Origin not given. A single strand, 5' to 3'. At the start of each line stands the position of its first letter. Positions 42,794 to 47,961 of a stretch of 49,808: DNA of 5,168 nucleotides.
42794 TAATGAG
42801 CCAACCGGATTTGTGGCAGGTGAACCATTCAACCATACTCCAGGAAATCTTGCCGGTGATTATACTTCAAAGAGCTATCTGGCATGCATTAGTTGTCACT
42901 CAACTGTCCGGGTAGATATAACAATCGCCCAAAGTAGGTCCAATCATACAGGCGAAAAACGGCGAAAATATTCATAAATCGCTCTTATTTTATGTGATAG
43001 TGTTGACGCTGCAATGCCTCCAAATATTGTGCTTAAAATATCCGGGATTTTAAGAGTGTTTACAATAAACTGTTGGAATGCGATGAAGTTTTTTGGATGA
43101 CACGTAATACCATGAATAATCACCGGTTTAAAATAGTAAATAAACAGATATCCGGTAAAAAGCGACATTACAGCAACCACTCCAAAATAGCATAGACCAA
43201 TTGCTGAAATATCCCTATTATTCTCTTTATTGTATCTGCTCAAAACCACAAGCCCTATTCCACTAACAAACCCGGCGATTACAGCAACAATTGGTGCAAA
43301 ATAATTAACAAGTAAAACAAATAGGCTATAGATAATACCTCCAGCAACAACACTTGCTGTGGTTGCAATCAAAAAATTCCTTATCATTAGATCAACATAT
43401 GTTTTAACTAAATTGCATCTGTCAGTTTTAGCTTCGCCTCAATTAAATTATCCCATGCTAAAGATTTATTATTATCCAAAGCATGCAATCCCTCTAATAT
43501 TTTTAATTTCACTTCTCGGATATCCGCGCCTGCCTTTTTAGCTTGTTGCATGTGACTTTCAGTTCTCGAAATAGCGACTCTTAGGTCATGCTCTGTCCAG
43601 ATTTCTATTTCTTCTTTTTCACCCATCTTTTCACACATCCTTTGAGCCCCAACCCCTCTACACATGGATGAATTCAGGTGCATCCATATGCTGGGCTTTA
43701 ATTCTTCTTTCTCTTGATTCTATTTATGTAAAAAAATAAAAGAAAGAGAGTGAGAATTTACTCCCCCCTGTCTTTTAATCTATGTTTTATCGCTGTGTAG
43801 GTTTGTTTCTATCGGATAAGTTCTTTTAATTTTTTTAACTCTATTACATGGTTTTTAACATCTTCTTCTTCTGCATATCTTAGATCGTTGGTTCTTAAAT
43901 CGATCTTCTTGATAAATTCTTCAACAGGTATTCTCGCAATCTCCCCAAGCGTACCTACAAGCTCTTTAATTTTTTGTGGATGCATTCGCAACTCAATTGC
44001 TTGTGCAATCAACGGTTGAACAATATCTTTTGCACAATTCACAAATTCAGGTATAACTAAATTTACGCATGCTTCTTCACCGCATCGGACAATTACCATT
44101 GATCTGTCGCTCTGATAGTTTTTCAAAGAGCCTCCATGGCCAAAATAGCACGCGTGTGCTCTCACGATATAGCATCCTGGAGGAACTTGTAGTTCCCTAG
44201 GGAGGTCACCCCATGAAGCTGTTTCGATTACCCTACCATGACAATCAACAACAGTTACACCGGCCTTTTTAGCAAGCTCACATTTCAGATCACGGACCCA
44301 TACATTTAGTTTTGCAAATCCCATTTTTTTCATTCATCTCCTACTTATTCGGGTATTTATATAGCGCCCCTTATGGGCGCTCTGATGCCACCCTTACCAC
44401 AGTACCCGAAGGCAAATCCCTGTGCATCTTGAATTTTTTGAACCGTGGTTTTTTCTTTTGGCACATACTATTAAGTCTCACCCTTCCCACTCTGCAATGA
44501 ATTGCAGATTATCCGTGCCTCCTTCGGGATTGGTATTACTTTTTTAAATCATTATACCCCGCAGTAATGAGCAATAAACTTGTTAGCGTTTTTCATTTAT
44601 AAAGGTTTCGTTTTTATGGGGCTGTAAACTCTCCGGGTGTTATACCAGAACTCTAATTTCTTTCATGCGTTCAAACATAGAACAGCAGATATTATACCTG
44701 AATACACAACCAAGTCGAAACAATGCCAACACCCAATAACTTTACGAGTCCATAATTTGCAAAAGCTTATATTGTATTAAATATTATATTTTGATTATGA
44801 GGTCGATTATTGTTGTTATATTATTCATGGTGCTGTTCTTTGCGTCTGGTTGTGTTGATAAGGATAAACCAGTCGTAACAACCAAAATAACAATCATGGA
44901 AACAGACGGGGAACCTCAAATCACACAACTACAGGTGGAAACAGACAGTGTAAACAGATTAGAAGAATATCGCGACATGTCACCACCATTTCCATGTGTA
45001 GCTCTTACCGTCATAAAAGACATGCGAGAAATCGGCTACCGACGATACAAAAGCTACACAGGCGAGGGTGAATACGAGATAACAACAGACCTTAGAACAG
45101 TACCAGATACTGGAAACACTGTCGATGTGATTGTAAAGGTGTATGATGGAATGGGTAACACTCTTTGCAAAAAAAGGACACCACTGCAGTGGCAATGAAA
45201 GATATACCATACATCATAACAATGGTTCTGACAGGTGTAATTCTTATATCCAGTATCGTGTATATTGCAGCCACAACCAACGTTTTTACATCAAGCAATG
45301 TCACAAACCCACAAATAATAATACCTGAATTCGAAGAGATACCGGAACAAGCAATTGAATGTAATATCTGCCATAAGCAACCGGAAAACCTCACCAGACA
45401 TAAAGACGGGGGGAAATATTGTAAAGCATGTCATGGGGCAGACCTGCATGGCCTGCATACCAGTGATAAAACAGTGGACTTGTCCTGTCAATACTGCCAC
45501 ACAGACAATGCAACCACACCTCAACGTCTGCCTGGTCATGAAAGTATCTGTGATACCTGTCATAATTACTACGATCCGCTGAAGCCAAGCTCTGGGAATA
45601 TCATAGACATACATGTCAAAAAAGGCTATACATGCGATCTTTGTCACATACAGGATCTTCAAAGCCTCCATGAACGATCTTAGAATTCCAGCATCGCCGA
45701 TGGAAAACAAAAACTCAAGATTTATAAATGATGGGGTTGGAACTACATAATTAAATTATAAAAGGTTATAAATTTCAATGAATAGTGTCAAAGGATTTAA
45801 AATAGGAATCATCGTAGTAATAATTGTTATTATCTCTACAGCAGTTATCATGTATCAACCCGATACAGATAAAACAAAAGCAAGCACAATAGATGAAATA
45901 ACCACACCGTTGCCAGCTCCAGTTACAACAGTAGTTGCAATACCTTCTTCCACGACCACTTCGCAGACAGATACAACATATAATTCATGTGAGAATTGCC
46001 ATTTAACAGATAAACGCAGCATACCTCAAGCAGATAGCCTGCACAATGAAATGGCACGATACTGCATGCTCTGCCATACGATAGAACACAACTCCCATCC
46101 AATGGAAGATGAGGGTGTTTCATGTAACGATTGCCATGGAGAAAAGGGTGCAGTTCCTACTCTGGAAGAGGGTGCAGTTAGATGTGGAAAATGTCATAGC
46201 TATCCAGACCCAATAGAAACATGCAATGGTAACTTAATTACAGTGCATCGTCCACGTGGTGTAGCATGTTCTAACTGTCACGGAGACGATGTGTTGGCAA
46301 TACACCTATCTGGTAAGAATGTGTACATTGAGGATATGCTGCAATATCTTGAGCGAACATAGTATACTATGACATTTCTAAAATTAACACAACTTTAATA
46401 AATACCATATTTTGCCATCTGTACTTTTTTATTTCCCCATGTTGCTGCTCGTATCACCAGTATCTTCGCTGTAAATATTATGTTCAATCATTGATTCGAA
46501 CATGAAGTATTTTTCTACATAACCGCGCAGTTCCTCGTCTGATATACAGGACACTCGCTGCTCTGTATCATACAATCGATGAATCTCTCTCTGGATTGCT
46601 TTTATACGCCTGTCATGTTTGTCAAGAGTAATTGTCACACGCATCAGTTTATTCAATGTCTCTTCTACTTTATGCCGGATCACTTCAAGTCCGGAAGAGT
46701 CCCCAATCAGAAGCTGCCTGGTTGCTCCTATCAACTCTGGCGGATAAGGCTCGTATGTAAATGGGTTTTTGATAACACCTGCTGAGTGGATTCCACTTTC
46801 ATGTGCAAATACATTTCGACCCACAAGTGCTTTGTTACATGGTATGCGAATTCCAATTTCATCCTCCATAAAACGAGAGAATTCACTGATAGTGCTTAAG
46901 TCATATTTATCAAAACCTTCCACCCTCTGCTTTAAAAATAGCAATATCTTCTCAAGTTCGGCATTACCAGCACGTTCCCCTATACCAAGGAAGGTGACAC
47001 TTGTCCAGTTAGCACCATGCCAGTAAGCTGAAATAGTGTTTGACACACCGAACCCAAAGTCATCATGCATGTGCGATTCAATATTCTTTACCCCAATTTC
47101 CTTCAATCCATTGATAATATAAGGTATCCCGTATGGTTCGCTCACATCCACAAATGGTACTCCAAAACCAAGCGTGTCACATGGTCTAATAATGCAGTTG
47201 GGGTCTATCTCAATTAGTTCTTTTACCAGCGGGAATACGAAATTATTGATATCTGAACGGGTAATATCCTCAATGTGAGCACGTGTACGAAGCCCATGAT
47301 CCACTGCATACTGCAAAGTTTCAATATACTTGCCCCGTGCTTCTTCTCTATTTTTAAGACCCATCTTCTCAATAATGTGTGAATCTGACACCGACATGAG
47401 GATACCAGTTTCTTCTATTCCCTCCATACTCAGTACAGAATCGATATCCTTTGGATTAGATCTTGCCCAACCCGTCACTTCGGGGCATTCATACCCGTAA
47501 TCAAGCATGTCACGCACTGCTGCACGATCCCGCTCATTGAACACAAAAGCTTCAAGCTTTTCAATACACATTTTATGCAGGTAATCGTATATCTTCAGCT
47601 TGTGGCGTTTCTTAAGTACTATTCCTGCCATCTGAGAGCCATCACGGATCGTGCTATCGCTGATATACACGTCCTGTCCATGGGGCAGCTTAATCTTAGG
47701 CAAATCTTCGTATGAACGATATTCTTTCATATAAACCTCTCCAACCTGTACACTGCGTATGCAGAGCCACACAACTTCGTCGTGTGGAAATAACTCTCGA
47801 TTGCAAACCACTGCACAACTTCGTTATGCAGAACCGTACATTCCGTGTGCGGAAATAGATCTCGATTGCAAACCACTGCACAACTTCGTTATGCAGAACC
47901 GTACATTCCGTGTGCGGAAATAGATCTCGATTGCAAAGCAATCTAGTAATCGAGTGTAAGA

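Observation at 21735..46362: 25-kb multiheme cytochrome island: 8 cytochrome genes, 90 canonical CxxCH motifs, with its own ccmF and signal peptidase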

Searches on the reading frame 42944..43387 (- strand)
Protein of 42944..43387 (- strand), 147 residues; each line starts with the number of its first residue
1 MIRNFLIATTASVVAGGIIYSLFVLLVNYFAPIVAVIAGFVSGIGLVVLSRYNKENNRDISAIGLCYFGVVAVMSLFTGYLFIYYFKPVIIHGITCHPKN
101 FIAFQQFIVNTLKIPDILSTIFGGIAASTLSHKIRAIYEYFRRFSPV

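Call 5: search_protein_families(library=pfam, proteins=[window:42944-43387:-], max_evalue=0.01)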
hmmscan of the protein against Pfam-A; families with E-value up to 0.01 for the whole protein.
window:42944-43387:- (147 aa): 1 family
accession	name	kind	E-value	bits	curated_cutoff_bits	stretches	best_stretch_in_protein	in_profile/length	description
PF07694.17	5TM-5TMR_LYT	-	0.0063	16.6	24.6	0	62-141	19-76/169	5TMR of 5TMR-LYT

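Call 21: search_protein_families(library=pfam, proteins=[window:42944-43387:-], max_evalue=10)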
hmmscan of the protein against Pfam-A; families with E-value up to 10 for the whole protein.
window:42944-43387:- (147 aa): 2 families
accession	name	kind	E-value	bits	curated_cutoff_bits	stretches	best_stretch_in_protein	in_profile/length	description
PF07694.17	5TM-5TMR_LYT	-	0.0063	16.6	24.6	1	62-141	19-76/169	5TMR of 5TMR-LYT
PF01027.25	Bax1-I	-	0.05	13.8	34.1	1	10-92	18-98/207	Inhibitor of apoptosis-promoting Bax1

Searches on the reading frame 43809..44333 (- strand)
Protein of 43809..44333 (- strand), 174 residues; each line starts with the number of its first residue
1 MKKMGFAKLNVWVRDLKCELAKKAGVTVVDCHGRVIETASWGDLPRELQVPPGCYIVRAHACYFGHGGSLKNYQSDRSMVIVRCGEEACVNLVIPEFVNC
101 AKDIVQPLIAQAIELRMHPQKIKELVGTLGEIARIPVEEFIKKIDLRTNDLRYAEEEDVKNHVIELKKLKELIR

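Call 5: search_protein_families(library=pfam, proteins=[window:43809-44333:-], max_evalue=0.01)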
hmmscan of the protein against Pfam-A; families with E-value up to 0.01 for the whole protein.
window:43809-44333:- (174 aa): 0 families

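Call 21: search_protein_families(library=pfam, proteins=[window:43809-44333:-], max_evalue=10)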
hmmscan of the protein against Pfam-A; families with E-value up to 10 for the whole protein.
window:43809-44333:- (174 aa): 1 family
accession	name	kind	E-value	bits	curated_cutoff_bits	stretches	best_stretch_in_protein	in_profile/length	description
PF16766.10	CID_GANP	-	0.54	11.1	26.7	1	75-93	36-54/71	Binding region of GANP to ENY2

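Call 27: search_protein_families(library=ncbifam, proteins=[window:43809-44333:-], max_evalue=0.1)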
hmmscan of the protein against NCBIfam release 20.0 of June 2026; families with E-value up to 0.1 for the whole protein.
window:43809-44333:- (174 aa): 0 families

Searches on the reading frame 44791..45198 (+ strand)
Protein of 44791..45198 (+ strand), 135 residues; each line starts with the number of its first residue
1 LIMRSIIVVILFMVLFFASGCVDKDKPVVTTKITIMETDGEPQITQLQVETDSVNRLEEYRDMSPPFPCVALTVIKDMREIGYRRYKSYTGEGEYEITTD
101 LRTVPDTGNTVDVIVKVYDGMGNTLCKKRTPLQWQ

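Call 5: search_protein_families(library=pfam, proteins=[window:44791-45198:+], max_evalue=0.01)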
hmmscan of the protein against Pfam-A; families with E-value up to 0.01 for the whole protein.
window:44791-45198:+ (135 aa): 0 families

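Call 21: search_protein_families(library=pfam, proteins=[window:44791-45198:+], max_evalue=10)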
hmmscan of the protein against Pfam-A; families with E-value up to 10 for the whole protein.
window:44791-45198:+ (135 aa): 0 families

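Call 27: search_protein_families(library=ncbifam, proteins=[window:44791-45198:+], max_evalue=0.1)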
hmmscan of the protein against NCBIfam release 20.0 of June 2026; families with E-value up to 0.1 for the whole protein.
window:44791-45198:+ (135 aa): 1 family
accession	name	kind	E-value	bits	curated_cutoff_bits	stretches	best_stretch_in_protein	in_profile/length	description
NF033216.1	lipo_YgdI_YgdR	subfamily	0.013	15.4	42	1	5-45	3-42/71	YgdI/YgdR family lipoprotein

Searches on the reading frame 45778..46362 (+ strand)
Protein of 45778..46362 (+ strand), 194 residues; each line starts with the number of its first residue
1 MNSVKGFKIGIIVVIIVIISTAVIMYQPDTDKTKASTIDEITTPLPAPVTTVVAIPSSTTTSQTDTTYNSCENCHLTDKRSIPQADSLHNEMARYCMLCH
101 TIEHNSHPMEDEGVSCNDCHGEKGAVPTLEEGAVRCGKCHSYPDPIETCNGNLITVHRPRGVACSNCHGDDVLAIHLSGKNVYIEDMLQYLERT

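Call 5: search_protein_families(library=pfam, proteins=[window:45778-46362:+], max_evalue=0.01)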
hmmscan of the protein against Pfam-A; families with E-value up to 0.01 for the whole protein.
window:45778-46362:+ (194 aa): 2 families
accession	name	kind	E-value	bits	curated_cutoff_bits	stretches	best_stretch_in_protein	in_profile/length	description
PF14522.11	Cytochrome_C7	-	6.4e-06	26.3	24.8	1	89-141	8-67/67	Cytochrome c7 and related cytochrome c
PF14537.11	Cytochrom_c3_2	-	0.00022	22.1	25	1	111-169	4-65/79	Cytochrome c3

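Call 27: search_protein_families(library=ncbifam, proteins=[window:45778-46362:+], max_evalue=0.1)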
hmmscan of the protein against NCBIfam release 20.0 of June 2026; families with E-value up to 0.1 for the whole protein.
window:45778-46362:+ (194 aa): 0 families

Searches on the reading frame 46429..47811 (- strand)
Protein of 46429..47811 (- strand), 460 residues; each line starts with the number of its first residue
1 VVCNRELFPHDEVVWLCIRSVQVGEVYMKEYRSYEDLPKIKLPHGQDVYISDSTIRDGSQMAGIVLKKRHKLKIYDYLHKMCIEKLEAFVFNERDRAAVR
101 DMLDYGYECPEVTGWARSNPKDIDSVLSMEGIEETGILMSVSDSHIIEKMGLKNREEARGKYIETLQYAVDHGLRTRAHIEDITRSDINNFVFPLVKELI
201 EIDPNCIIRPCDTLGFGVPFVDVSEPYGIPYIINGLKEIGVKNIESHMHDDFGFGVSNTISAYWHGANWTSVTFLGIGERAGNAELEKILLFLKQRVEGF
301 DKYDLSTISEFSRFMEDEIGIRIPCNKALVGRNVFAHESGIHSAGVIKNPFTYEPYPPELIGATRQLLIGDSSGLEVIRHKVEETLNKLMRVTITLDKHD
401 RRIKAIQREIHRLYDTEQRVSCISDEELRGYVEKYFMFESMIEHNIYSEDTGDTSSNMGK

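Call 7: search_protein_families(library=pfam, proteins=[window:46429-47811:-], max_evalue=0.001)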
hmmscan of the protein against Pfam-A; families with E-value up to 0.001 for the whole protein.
window:46429-47811:- (460 aa): 2 families
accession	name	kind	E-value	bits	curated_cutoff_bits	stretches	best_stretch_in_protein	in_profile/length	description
PF00682.25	HMGL-like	-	2e-35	122.9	29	1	48-313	2-258/260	HMGL-like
PF22617.1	HCS_D2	-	7.2e-15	55.6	27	1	329-388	1-61/82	Homocitrate synthase post-HMGL domain-like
